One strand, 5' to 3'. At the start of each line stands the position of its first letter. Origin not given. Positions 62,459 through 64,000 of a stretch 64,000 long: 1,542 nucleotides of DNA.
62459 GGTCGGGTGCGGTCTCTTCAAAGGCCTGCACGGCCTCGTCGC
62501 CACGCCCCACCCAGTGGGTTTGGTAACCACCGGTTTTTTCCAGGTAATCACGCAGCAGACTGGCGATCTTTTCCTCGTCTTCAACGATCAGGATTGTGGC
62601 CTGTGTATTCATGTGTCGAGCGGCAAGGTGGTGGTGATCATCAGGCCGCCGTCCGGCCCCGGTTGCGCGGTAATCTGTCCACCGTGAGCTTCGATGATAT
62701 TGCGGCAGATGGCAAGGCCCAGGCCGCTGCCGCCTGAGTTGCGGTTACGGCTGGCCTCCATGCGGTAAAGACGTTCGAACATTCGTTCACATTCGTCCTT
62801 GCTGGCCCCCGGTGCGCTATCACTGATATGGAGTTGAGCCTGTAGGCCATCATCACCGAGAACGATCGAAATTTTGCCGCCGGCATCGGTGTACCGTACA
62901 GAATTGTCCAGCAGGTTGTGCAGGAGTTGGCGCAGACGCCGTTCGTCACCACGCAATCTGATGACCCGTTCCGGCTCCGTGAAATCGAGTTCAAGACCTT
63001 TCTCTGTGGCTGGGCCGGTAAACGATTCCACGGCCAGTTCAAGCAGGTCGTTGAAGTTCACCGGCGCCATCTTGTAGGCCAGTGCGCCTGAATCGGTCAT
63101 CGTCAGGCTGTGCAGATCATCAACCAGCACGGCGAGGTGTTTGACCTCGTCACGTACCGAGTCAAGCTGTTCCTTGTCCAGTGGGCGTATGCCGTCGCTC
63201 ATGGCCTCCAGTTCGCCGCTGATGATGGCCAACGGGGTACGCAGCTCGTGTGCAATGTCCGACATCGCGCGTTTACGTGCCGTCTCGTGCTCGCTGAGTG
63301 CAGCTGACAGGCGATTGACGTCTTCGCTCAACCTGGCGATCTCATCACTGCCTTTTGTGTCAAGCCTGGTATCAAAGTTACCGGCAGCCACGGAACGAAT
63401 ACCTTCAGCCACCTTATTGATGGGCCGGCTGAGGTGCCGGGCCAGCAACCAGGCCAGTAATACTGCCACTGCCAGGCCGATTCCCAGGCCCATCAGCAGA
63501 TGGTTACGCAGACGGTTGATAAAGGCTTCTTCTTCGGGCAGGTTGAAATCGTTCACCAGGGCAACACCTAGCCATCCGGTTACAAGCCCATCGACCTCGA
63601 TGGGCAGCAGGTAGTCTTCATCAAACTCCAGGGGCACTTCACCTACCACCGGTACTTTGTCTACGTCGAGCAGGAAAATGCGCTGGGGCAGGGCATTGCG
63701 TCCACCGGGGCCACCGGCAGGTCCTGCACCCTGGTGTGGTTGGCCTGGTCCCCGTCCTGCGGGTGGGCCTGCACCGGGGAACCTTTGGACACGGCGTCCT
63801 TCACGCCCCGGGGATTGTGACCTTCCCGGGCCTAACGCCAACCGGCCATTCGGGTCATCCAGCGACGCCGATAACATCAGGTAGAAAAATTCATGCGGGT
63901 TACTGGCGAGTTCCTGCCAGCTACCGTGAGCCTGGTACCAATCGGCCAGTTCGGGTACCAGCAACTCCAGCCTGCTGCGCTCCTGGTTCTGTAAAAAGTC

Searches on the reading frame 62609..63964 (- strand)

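Call 64: search_protein_families(library=pfam, proteins=[window:62609-63964:-], max_evalue=0.00001)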
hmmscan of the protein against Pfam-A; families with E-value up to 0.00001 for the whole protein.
window:62609-63964:- (451 aa): 3 families
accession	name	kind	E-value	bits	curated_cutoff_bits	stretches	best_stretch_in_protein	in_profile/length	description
PF02518.31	HATPase_c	-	1.1e-26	93.9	26.4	1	339-450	1-110/111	Histidine kinase-, DNA gyrase B-, and HSP90-like ATPase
PF00672.30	HAMP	-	1.3e-14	54.7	25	1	173-224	1-52/53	HAMP domain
PF00512.31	HisKA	-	4.5e-13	49.5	26.9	1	230-293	2-66/66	His Kinase A (phospho-acceptor) domain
